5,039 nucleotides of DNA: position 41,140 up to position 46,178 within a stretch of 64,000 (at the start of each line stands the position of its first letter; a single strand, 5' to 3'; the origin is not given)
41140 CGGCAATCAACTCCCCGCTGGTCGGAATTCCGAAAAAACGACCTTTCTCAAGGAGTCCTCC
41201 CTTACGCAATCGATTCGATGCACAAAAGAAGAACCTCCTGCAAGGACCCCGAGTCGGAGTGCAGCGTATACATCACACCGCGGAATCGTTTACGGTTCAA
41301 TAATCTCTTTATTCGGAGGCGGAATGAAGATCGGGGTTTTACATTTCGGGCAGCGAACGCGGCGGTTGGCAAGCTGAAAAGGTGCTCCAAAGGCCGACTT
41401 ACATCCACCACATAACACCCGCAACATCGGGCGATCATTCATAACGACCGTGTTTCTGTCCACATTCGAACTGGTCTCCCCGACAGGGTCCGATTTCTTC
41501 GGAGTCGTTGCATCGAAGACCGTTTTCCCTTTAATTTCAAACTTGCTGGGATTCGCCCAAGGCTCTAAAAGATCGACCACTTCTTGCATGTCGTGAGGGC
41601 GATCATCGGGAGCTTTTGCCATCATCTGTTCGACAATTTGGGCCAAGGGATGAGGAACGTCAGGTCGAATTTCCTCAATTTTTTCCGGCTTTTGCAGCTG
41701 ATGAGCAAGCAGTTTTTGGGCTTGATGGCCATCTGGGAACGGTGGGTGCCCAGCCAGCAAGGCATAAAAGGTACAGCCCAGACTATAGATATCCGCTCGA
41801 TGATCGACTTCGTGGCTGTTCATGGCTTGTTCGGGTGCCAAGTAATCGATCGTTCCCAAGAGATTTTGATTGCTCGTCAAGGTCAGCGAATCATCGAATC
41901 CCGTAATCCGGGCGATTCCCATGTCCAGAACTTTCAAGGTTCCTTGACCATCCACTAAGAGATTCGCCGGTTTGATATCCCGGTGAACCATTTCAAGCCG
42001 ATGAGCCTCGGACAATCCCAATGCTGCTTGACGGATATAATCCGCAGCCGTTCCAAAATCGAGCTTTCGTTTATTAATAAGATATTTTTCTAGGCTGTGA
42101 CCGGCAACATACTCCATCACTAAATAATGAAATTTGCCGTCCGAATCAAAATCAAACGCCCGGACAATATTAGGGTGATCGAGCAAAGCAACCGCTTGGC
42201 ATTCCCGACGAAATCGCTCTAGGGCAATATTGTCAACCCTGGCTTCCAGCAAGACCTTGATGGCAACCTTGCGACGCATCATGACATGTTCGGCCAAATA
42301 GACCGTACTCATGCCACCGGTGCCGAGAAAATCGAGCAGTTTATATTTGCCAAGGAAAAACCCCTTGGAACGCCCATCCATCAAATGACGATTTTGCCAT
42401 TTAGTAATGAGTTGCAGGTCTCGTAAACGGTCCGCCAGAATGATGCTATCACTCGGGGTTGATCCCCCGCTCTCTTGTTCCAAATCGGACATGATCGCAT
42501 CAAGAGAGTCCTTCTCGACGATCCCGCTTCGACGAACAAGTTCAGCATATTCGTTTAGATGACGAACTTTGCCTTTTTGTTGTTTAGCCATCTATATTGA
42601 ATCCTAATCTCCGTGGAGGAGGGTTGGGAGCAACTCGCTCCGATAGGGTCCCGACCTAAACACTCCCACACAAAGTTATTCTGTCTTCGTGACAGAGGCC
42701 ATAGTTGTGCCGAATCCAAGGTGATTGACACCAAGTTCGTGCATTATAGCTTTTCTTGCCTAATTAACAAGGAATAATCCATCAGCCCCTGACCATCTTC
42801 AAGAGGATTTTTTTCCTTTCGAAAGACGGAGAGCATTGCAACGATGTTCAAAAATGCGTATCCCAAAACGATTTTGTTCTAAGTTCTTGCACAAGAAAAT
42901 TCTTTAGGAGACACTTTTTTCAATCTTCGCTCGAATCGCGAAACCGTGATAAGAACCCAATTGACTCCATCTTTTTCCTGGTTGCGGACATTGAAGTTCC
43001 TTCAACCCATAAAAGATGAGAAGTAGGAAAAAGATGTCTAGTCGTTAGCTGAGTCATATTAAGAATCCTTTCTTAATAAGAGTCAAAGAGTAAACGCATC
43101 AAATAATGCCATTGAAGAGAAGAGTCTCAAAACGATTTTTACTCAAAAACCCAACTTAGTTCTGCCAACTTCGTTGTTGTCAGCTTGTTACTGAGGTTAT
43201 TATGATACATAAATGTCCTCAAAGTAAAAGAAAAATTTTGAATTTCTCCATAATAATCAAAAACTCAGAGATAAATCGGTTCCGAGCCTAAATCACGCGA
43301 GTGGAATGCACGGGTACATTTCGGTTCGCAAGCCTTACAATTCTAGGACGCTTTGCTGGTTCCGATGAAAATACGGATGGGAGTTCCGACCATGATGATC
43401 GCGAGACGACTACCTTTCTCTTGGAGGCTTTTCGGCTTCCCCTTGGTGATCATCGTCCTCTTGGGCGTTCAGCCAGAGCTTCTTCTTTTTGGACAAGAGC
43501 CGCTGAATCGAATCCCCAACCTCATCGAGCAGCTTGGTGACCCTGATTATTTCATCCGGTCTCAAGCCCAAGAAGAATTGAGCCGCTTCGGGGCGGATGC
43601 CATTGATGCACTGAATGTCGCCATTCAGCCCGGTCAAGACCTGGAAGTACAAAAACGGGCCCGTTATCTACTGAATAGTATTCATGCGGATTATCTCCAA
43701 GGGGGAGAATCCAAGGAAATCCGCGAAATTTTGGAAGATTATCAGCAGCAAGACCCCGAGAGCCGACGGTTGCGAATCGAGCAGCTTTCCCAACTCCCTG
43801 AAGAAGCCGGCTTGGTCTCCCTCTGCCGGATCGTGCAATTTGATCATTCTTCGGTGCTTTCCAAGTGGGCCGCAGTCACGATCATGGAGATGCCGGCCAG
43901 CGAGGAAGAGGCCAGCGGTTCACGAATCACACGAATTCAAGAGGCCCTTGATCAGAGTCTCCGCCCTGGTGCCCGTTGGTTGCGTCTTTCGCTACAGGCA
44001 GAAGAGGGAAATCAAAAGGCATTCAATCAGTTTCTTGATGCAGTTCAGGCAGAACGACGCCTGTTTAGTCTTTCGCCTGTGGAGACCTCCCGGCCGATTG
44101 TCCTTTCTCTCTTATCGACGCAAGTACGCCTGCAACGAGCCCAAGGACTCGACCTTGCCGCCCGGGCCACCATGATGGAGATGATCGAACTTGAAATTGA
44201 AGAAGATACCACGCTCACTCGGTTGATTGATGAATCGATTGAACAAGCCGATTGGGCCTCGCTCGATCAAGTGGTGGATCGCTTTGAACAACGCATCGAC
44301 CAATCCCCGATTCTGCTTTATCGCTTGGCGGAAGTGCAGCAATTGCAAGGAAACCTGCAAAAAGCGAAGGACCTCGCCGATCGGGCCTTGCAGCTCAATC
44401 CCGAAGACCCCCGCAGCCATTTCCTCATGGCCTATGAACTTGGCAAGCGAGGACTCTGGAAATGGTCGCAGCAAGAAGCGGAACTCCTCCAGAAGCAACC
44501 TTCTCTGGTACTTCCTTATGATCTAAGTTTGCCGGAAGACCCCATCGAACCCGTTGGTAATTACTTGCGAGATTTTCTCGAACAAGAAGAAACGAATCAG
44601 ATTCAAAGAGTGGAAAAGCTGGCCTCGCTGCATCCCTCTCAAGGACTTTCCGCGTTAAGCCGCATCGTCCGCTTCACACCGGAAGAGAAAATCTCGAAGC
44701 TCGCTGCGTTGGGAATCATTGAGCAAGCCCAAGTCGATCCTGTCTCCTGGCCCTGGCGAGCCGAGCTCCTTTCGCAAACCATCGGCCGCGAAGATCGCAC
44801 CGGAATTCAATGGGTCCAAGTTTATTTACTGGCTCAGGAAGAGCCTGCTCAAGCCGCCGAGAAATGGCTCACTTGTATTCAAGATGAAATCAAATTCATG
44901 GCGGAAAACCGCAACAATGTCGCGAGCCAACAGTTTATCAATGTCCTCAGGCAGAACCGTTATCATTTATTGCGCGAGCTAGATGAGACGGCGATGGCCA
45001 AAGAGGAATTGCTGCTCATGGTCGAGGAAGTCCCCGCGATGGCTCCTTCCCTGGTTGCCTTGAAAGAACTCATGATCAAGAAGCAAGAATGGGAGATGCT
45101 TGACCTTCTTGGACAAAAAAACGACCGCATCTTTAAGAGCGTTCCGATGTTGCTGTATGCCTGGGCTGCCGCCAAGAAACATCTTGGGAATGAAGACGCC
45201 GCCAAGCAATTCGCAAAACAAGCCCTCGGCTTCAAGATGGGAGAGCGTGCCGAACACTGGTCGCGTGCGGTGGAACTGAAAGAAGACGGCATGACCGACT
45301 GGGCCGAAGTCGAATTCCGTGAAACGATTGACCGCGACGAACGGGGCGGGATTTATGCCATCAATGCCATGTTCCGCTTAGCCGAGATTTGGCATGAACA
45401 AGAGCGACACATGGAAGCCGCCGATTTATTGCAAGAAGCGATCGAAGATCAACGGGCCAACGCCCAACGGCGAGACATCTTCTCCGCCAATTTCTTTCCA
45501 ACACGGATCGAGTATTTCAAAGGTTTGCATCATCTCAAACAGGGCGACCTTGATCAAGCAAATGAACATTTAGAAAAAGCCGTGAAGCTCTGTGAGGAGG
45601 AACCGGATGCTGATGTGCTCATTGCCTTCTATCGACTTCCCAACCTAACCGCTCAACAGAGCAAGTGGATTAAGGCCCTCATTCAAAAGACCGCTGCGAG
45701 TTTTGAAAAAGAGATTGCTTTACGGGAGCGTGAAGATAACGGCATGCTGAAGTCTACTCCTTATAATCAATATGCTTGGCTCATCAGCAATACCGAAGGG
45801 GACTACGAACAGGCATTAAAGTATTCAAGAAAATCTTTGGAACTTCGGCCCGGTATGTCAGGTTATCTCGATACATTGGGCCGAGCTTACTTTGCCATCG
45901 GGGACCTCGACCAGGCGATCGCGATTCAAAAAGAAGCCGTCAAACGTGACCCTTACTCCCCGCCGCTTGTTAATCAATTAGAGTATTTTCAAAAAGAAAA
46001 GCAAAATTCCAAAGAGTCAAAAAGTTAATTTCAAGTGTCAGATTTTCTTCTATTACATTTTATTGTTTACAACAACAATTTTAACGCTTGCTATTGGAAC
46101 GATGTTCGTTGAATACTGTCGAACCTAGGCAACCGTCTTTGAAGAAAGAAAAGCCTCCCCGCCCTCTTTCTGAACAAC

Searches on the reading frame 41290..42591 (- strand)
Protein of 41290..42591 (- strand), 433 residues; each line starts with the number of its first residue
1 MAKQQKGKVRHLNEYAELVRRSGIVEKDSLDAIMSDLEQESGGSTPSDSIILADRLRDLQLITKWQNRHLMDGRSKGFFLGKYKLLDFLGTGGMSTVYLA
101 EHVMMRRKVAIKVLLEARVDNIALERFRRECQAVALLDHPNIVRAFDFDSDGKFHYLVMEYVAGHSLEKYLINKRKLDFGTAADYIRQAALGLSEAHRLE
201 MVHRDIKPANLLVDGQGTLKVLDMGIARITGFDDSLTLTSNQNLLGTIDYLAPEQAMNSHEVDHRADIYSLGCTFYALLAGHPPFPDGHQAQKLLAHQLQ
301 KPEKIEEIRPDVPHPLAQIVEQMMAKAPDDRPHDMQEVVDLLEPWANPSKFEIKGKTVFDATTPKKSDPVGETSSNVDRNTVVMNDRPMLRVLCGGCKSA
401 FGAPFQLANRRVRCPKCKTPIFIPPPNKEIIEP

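Call 82: search_protein_families(library=pfam, proteins=[window:41290-42591:-], max_evalue=0.00001)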
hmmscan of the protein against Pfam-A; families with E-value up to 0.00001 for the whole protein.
window:41290-42591:- (433 aa): 3 families
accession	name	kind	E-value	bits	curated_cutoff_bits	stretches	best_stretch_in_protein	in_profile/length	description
PF00069.31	Pkinase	-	2.5e-52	178.3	31.7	1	83-336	1-255/263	Protein kinase domain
PF07714.23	PK_Tyr_Ser-Thr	-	1.5e-35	123.2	23.1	1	86-338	4-254/258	Protein tyrosine and serine/threonine kinase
PF03109.22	ABC1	-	2.2e-06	27.5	22.9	1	125-228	118-215/244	ABC1 atypical kinase-like domain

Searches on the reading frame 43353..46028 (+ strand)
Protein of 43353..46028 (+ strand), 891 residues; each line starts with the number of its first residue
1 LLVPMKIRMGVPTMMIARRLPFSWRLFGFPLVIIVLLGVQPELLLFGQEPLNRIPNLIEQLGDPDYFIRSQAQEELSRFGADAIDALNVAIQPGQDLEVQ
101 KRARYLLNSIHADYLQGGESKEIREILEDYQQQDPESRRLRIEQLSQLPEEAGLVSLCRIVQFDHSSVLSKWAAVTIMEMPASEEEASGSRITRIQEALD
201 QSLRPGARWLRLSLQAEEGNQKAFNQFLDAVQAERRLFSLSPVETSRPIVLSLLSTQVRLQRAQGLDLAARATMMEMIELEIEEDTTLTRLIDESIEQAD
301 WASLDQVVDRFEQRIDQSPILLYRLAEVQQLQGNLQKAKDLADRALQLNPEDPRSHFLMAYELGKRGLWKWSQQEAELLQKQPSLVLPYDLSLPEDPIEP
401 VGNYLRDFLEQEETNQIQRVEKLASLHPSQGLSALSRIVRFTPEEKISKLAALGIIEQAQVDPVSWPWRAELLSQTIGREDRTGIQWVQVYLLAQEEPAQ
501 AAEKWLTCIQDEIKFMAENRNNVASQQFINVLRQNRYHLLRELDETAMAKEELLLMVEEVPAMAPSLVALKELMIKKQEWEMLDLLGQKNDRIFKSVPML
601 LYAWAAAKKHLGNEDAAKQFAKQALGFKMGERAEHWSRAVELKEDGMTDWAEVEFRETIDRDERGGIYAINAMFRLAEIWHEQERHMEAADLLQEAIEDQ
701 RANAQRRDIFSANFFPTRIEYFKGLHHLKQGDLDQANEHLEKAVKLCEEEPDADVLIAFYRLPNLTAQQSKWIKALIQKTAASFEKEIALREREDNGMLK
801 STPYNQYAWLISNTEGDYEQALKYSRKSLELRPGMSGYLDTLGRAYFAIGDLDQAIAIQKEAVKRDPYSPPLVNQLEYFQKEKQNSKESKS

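Call 82: search_protein_families(library=pfam, proteins=[window:43353-46028:+], max_evalue=0.00001)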
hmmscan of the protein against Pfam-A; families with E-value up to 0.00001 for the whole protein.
window:43353-46028:+ (891 aa): 11 families
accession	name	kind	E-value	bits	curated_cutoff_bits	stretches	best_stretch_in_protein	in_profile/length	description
PF07719.23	TPR_2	-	3.2e-18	64.7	27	0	321-352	3-34/34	Tetratricopeptide repeat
PF13424.12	TPR_12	-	4.1e-17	62.6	30.1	0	816-865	17-74/77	Tetratricopeptide repeat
PF00515.34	TPR_1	-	5.9e-16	58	27.8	0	321-352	3-34/34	Tetratricopeptide repeat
PF13428.12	TPR_14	-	1.2e-14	53.8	23.5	0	321-360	3-42/44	Tetratricopeptide repeat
PF13181.12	TPR_8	-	4.3e-13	48.7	25.7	0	841-867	6-32/34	Tetratricopeptide repeat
PF14559.12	TPR_19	-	6.7e-12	46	25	0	815-868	4-57/68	Tetratricopeptide repeat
PF13414.12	TPR_11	-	4e-10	39.7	26.8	0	728-753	5-30/42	TPR repeat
PF13432.12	TPR_16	-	2.8e-09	37.7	32.7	0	816-870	11-65/65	Tetratricopeptide repeat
PF12895.13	ANAPC3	-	4.6e-09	36.9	27.2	0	815-858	36-78/82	Anaphase-promoting complex, cyclosome, subunit 3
PF13174.12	TPR_6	-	1.2e-07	32.4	26.3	0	322-351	3-32/33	Tetratricopeptide repeat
PF13431.12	TPR_17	-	5.5e-06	26.7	24.4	0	341-369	1-29/34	Tetratricopeptide repeat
